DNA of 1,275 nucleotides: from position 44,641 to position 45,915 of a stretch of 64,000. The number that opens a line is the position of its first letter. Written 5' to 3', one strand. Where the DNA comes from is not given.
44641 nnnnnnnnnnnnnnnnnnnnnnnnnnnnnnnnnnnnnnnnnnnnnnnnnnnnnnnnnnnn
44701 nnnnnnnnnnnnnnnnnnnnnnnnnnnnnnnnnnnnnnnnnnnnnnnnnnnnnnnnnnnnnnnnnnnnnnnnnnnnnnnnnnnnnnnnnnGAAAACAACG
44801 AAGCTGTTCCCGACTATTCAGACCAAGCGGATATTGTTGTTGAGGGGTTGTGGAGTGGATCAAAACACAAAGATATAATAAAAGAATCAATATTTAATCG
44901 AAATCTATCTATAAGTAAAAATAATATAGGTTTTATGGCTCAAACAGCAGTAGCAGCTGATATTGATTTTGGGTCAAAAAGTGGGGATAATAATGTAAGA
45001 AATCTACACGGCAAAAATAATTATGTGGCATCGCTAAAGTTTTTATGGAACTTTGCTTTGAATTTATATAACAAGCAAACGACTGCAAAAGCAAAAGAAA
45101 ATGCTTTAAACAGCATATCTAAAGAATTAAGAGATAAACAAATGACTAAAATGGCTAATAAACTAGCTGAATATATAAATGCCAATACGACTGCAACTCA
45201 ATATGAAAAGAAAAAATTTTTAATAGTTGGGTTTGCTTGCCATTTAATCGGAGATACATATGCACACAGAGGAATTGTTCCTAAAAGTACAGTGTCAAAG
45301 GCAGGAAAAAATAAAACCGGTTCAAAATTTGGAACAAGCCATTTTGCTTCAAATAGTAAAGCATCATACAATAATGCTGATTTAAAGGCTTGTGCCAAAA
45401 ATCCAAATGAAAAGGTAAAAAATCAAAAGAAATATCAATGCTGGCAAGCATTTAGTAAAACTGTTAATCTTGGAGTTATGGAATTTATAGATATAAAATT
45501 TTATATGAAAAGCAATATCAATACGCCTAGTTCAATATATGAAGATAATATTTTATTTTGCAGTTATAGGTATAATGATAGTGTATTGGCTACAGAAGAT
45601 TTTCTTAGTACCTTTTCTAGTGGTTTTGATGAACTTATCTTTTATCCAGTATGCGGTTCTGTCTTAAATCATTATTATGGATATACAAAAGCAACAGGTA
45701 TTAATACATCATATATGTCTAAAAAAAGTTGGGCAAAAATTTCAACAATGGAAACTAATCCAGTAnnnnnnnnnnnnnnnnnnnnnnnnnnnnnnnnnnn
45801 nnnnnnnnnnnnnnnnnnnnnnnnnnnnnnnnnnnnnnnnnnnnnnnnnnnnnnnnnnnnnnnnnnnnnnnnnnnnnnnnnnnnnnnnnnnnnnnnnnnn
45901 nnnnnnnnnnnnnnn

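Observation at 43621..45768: Subtilase fused to a phospholipase-C/P1-nuclease-like zinc domain, with a standalone paralog (23430-24458) and a decayed fragment (47061-47249)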

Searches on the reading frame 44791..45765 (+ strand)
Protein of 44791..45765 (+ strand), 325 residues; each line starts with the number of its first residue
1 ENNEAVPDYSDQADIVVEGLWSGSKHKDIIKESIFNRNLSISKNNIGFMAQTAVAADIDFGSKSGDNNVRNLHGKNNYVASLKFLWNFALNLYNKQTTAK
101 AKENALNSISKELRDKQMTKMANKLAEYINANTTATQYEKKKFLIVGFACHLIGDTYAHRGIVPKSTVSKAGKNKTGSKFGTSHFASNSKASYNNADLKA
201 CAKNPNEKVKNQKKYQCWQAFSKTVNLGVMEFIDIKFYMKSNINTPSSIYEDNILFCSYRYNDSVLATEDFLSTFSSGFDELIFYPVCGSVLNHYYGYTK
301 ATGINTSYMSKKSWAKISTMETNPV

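Call 8: find_homologous_proteins(query=window:44791-45765:+)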
Query window:44791-45765:+ (325 aa): 4 proteins with E <= 0.001 among 619 candidates.
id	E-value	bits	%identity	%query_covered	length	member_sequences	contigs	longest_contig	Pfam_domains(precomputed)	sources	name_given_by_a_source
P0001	5.3e-105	369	55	98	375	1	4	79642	PF00882.25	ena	-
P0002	1.5e-35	141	37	87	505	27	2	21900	PF00082.28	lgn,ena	-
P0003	4.5e-30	123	35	87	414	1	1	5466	-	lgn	-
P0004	6.5e-19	87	58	30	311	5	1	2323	PF00082.28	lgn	-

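Call 9: search_solved_structures(query=window:44791-45765:+, max_evalue=10, show_alignments=3)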
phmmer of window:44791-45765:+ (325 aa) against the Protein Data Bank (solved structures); distinct sequences matched with E-value up to 10: 4.
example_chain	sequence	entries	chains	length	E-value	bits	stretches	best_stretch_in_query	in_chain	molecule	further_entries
1zae_A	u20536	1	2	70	0.34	13.6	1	222-254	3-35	Early protein GP16.7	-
2bnk_A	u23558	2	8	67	0.98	12.1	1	223-254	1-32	EARLY PROTEIN GP16.7 | EARLY PROTEIN P16.7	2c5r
5jw6_A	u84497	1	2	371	1.1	11.8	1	117-174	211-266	Aspartate-semialdehyde dehydrogenase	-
7udj_H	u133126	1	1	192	1.7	11.3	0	106-153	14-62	De novo designed helical repeat protein RPB_PEW3_R4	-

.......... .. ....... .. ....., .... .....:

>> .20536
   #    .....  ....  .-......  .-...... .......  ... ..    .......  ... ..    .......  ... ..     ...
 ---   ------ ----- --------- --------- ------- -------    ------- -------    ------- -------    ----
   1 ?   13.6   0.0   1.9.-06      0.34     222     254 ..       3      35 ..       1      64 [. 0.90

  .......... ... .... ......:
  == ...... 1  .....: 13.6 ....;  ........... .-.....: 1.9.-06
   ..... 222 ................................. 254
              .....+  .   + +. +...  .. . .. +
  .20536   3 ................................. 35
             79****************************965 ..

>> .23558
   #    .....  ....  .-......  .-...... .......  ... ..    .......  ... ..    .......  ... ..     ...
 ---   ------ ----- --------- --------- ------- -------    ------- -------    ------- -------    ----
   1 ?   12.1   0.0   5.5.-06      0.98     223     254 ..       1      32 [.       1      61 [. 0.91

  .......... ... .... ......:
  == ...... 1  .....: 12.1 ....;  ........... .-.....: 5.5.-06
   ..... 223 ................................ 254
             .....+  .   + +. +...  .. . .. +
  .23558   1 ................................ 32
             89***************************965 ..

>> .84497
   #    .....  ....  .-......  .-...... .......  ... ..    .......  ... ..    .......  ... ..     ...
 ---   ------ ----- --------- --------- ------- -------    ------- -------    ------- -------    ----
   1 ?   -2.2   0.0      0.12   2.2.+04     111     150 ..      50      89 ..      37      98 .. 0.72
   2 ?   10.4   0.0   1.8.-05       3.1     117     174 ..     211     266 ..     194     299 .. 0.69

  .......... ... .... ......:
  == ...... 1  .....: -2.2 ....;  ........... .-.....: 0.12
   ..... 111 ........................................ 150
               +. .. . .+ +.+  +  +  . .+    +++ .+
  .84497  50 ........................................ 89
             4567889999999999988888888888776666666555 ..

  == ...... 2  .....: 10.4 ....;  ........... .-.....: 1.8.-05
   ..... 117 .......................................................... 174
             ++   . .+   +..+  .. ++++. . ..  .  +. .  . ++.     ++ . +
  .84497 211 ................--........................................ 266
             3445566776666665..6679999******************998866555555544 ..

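Call 19: search_protein_families(library=pfam, alignment_id=A2, max_evalue=1)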
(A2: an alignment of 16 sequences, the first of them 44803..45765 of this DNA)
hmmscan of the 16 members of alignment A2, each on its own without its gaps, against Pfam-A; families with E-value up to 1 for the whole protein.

A. member 1, window:44803-45765:+ (321 aa): 4 families
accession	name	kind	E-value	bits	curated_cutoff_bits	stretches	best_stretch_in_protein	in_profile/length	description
PF00882.24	Zn_dep_PLPC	-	2.8e-05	24.6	26.8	1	45-200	29-139/167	Zinc dependent phospholipase C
PF20551.3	DUF6765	-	0.0015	18.7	26.6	1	104-157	94-144/325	Family of unknown function (DUF6765)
PF21733.3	Death_3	-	0.05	14.1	27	1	94-126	63-95/106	Death domain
PF01738.24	DLH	-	0.057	13.4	21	1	84-145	45-105/217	Dienelactone hydrolase family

B. families by the number of members that match (of 16 scanned): 11 families
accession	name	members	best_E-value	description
PF00882.24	Zn_dep_PLPC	15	5.7e-06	Zinc dependent phospholipase C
PF00082.27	Peptidase_S8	1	3.9e-22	Subtilase family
PF20551.3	DUF6765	1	0.0015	Family of unknown function (DUF6765)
PF07150.16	DUF1390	1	0.015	Protein of unknown function (DUF1390)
PF09687.15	PRESAN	1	0.036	Plasmodium RESA N-terminal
PF21733.3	Death_3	1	0.05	Death domain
PF01738.24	DLH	1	0.057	Dienelactone hydrolase family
PF13797.11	Post_transc_reg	1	0.16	Post-transcriptional regulator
PF24615.2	Spectrin_Anc-1_2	1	0.19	Nuclear anchorage protein 1, spectrin repeat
PF05436.16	MF_alpha_N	1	0.2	Mating factor alpha precursor N-terminus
PF22829.2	HphA_C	1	0.58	HphA C-terminal domain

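Call 20: search_solved_structures(query=A2, max_evalue=10, show_alignments=3)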
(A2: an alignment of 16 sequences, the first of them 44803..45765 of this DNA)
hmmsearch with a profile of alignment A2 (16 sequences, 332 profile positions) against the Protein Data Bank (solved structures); distinct sequences matched with E-value up to 10: 0.
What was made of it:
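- Sequence searches of the PDB found nothing (calls 9, 20).
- Tried and rejected: phmmer and a 16-sequence profile against PDB sequences found nothing relevant (calls 9, 20).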

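Call 23: find_encoding_contigs(protein=P0001, flank=8000)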
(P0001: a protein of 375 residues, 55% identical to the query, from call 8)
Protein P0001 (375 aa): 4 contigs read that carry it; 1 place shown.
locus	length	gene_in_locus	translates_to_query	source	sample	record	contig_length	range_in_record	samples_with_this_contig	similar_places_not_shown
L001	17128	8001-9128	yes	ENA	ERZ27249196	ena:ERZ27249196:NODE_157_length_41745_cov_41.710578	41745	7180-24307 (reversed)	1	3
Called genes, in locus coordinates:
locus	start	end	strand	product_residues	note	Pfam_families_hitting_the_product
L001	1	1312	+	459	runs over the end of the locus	PF22599:SecDF_P1_head, PF03176:MMPL (weak), PF02355:SecD_SecF_C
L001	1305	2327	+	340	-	PF02355:SecD_SecF_C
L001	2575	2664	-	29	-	-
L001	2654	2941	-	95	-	PF01797:Y1_Tnp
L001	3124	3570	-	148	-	PF03862:SpoVAC_SpoVAEB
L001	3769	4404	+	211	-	PF13189:Cytidylate_kin2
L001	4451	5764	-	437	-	PF08245:Mur_ligase_M, PF02875:Mur_ligase_C (faint), PF27239:FOL3_C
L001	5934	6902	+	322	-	-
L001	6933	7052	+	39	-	-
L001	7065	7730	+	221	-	PF03167:UDG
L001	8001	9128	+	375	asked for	PF00882:Zn_dep_PLPC (weak)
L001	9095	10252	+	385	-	PF13306:LRR_5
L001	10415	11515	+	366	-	PF13306:LRR_5 (faint)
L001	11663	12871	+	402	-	PF13306:LRR_5 (weak), PF00041:fn3, PF16656:Pur_ac_phosph_N (weak), PF01841:Transglut_core (weak)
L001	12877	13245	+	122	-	-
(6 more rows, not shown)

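Call 26: predict_structure(alignment_id=A2)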
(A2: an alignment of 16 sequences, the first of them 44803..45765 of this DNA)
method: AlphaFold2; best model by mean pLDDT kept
length: 321 residues; sequences in the alignment: 16
mean_pLDDT: 83.8   pTM: 0.87
mean pLDDT of the five models: 83.8, 78.3, 78.0, 77.4, 74.3
residues with pLDDT >= 90: 135; 70-90: 146; 50-70: 21; < 50: 19
segments of 3 or more residues with pLDDT < 50: 1-15, 240-242
pLDDT, mean of each block of 10 residues (from residue 1): 29 47 82 86 88 75 71 92 97 98 92 90 96 95 95 91 87 84 81 89 82 91 91 75 68 90 92 86 90 90 89 78 53
secondary structure, 60 per line:
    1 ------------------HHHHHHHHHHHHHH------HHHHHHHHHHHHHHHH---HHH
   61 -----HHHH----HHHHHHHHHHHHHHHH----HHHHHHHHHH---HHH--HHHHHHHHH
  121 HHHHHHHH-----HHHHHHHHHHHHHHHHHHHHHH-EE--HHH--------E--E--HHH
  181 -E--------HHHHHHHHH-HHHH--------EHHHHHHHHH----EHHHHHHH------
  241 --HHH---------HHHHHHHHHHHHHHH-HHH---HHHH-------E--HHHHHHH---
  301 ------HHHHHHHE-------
elements in order: H19-32 H39-54 H66-69 H74-89 H94-103 H112-128 H134-155 H191-199 H201-204 H214-222 H228-234 H255-269 H277-280 H291-297 H307-313
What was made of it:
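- The domain model has pLDDT 83.8 and pTM 0.87 (call 26).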

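Call 28: search_protein_representatives(alignment_id=A2)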
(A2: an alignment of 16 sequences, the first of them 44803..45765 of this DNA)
Query: 16 sequences, 332 profile positions. Proteins with E-value up to 0.001 (for the whole library): 338; up to 1e-10: 223; up to 1e-30: 54. The best 150 are listed.
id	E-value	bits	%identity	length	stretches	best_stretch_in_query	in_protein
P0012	2.0e-141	487.5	-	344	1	1-332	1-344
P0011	3.8e-138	476.6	-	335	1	1-331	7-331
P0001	2.9e-104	365.3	-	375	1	1-331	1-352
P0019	1.8e-98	346.3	-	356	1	1-331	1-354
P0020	5.8e-83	295.3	-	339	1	2-332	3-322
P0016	6.4e-80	285.3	-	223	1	112-331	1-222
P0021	2.3e-74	267.0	-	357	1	1-331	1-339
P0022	9.1e-72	258.5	-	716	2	16-330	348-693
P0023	1.6e-71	257.6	-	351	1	1-331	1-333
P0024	2.5e-58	214.3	-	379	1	2-330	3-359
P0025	1.6e-52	195.2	-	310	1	51-331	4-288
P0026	5.0e-47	177.1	-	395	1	2-331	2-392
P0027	6.2e-46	173.6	-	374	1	8-330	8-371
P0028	4.1e-44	167.6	-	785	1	54-331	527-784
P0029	1.4e-43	165.8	-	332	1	62-331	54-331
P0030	1.5e-43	165.7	-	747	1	17-331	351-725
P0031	4.9e-43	164.0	-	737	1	43-331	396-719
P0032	1.2e-42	162.7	-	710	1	53-331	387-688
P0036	2.2e-39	152.0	-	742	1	58-328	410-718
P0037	2.8e-39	151.7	-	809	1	17-330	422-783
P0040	1.7e-38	149.1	-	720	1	50-330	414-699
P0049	3.1e-36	141.7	-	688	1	72-331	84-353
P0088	5.2e-27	111.4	-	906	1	61-303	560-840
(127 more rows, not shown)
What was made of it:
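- Tried and rejected: The exhaustive profile search was needed to see the family (call 28).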

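Call 29: fold_search(model_id=the predicted structure, library=pdb)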
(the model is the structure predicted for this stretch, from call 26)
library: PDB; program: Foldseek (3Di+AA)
matches with E <= 10: 28; with E <= 0.001: 0
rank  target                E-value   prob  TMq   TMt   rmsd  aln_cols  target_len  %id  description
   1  7ul2_R                3.5e+00  0.02  0.12  0.13  23.0       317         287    9  CryoEM Structure of Inactive NTSR1 Bound to SR48692 and Nb6 (released 2022-06-29)
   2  4bwb_A                3.8e+00  0.02  0.15  0.15  21.7       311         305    9  Structure of Evolved Agonist-bound Neurotensin Receptor 1 Mutant without Lysozyme Fusion (released 2014-01-29)
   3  7spt                  4.2e+00  0.02  0.13  0.10  21.5       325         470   10  Crystal structure of exofacial state human glucose transporter GLUT3 (released 2022-05-18)
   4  8yf0_B                4.4e+00  0.01  0.12  0.08  24.3       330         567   10  Cryo-EM structure of human SV2A (released 2024-06-12)
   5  6ivo_E                4.6e+00  0.02  0.14  0.15  17.8       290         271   11  Crystal structure of a membrane protein P208A (released 2019-11-06)
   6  4zwb_A                4.8e+00  0.02  0.13  0.10  21.4       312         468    9  Crystal structure of maltose-bound human GLUT3 in the outward-occluded conformation at 2.4 angstrom (released 2015-07-22)
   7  8vej_A                5.5e+00  0.08  0.15  0.19  11.3       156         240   12  De novo designed cholic acid binder: CHD_buttress (released 2024-07-17)
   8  9m1h_A                5.7e+00  0.02  0.17  0.18  20.6       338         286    8  Cryo-EM structure of PGE2-EP1-Gq complex (released 2025-04-30)
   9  2nwl_C                5.7e+00  0.01  0.10  0.09  22.8       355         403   11  Crystal structure of GltPh in complex with L-Asp (released 2007-02-27)
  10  2dme_MODEL_1_A        6.0e+00  0.06  0.10  0.23  13.3       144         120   12  Solution structure of the TFIIS domain II of human PHD finger protein 3 (released 2006-10-21)
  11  1olp_A                6.0e+00  0.03  0.20  0.18  15.2       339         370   13  Alpha Toxin from Clostridium Absonum (released 2003-10-23)
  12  2wy6_C                6.2e+00  0.04  0.20  0.18  17.7       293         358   12  Clostridium perfringens alpha-toxin strain NCTC8237 mutant T74I (released 2009-11-24)
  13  8fs7_E                6.2e+00  0.03  0.10  0.10  16.2       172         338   10  Structure of S. cerevisiae Rad24-RFC loading the 9-1-1 clamp onto a 10-nt gapped DNA in step 5 (closed 9-1-1 and stabl (released 2023-06-14)
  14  9nss_B                6.5e+00  0.04  0.15  0.16  10.3       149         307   11  Bacterial Pictet-Spenglerase KslB in complex with L-Trp alternative binding mode (released 2025-04-23)
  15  8ght_A                6.5e+00  0.01  0.15  0.15  18.3       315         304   10  Cryo-electron microscopy structure of the zinc transporter from Bordetella bronchiseptica (released 2023-06-21)
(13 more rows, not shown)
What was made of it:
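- Foldseek against the PDB found nothing significant for the domain (call 29).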

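Call 31: search_protein_families(library=pfam, proteins=[P0022, P0028, P0030, P0031, P0032, P0036, P0037, P0040, P0049, P0088], max_evalue=0.01)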
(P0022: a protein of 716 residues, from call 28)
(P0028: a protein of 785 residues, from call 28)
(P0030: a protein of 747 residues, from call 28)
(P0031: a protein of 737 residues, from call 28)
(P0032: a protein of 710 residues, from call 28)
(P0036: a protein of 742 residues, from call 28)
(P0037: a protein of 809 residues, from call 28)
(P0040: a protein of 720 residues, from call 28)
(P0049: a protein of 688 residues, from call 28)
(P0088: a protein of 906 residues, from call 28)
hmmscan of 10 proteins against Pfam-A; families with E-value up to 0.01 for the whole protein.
P0022 (716 aa): 2 families
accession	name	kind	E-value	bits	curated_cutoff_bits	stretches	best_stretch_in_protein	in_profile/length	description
PF00082.27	Peptidase_S8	-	5.7e-45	154.3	21.8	1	130-360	2-275/288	Subtilase family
PF00882.24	Zn_dep_PLPC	-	2.3e-05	24.8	26.8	1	483-579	24-113/167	Zinc dependent phospholipase C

P0028 (785 aa): 1 family
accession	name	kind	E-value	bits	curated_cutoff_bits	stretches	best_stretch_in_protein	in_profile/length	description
PF00082.27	Peptidase_S8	-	1.4e-39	136.6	21.8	1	251-469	2-263/288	Subtilase family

P0030 (747 aa): 2 families
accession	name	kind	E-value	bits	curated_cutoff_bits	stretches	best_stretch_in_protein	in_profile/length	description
PF00082.27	Peptidase_S8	-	9.3e-47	160.1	21.8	1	133-369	2-283/288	Subtilase family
PF00882.24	Zn_dep_PLPC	-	0.004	17.6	26.8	0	533-599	70-98/167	Zinc dependent phospholipase C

P0031 (737 aa): 2 families
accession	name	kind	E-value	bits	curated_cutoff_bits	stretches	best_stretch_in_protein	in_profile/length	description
PF00082.27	Peptidase_S8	-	2.2e-42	145.8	21.8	1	134-370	1-274/288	Subtilase family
PF20551.3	DUF6765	-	0.00075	19.6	26.6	1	522-574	91-143/325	Family of unknown function (DUF6765)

P0032 (710 aa): 1 family
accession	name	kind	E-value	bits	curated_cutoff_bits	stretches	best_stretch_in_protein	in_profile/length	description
PF00082.27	Peptidase_S8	-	1.1e-46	159.9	21.8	1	115-348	3-282/288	Subtilase family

P0036 (742 aa): 1 family
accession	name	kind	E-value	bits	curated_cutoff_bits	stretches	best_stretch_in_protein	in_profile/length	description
PF00082.27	Peptidase_S8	-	3e-43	148.6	21.8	1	135-360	3-273/288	Subtilase family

P0037 (809 aa): 1 family
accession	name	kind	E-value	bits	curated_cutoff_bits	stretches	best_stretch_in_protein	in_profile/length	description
PF00082.27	Peptidase_S8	-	1.4e-41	143.2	21.8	1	203-440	2-282/288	Subtilase family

P0040 (720 aa): 2 families
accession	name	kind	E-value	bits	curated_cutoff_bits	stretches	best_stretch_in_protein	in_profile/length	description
PF00082.27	Peptidase_S8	-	4.4e-41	141.5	21.8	1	139-365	2-269/288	Subtilase family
PF00882.24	Zn_dep_PLPC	-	0.0039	17.6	26.8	1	560-596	74-114/167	Zinc dependent phospholipase C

P0049 (688 aa): 2 families
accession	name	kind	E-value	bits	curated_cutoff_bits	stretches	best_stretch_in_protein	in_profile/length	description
PF13306.12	LRR_5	-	1.2e-16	61.2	27.7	1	558-646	31-119/127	BspA type Leucine rich repeat region (6 copies)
PF02368.24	Big_2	-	1.9e-05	25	22.8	1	365-420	1-54/79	Bacterial Ig-like domain (group 2)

P0088 (906 aa): 2 families
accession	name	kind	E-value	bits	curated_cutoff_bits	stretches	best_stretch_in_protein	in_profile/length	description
PF00082.27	Peptidase_S8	-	1.1e-42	146.7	21.8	1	282-514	3-284/288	Subtilase family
PF00882.24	Zn_dep_PLPC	-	0.0087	16.5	26.8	0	693-784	72-144/167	Zinc dependent phospholipase C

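Call 48: find_related_loci(query=A2, collection=genome_contigs, flank=8000)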
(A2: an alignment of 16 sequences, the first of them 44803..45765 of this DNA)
Query A2 (321 aa) in genome_contigs; peptide patterns used: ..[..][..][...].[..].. (x = any residue, [..] = any of these).
33 stretches matched a pattern; 4 encode a relative of the query (tblastn E <= 1e-3); 4 distinct loci.
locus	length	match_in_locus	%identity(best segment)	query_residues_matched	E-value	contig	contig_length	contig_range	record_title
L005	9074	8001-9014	37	4-317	6e-54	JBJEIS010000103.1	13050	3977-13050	MAG: Acutalibacteraceae bacterium isolate PUUB41_bin.036 NODE_3392_length_13050_cov_5.903886, whole genome shotgun seque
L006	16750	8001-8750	28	13-280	2e-20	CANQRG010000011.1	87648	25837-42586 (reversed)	MAG: uncultured Clostridia bacterium isolate Lapin-008__bin49 genome assembly, contig: Lapin-008__NODE_302_length_87648_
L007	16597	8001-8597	30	68-276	5e-17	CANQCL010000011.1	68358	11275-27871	MAG: uncultured Clostridia bacterium isolate Lapin-001__bin67 genome assembly, contig: Lapin-001__NODE_577_length_68358_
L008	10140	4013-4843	26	53-273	6e-6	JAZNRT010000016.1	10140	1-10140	MAG: Acutalibacteraceae bacterium isolate T1900044813_TS20190279.MAGScoT_cleanbin_000022 SGB_2803_k141_1719295, whole ge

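Call 65: find_encoding_contigs(protein=P0036, flank=8000, max_places=3)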
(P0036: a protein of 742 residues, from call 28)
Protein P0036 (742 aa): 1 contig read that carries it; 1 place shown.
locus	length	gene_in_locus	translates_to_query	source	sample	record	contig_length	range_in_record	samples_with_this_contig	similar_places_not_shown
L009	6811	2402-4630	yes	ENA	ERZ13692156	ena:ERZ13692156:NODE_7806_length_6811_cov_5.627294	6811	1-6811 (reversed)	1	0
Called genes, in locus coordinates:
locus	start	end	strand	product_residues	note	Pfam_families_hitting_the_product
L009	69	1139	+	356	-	-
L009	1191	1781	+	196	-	PF02659:Mntp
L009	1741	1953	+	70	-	-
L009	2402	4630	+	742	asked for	PF00082:Peptidase_S8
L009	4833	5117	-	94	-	PF01022:HTH_5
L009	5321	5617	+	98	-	PF04221:RelB (weak)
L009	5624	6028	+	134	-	PF13470:PIN_3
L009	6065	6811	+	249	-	?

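Call 66: find_encoding_contigs(protein=P0002, flank=8000, max_places=3)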
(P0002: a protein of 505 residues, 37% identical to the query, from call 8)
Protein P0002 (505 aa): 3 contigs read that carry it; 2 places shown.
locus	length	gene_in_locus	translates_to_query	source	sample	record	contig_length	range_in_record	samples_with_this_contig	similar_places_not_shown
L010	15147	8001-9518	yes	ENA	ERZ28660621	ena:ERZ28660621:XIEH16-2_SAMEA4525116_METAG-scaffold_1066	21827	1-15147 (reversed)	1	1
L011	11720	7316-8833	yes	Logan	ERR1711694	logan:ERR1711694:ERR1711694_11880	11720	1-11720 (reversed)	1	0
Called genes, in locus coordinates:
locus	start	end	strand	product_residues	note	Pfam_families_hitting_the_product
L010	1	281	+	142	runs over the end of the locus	PF08281:Sigma70_r4_2 (faint)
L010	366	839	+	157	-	PF08281:Sigma70_r4_2 (weak)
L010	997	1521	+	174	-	PF19478:TrbL_2 (weak)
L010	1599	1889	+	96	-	PF02604:PhdYeFM_antitox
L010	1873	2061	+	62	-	-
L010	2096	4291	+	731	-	PF00150:Cellulase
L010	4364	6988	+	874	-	PF07554:FIVAR (faint)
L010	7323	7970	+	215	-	PF00082:Peptidase_S8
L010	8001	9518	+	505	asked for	PF00082:Peptidase_S8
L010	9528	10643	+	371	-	PF13306:LRR_5, PF13855:LRR_8 (faint), PF13306:LRR_5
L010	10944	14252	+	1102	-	-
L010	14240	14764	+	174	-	-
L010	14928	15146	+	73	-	?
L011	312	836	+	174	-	PF19478:TrbL_2 (weak)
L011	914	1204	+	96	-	PF02604:PhdYeFM_antitox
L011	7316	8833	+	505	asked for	PF00082:Peptidase_S8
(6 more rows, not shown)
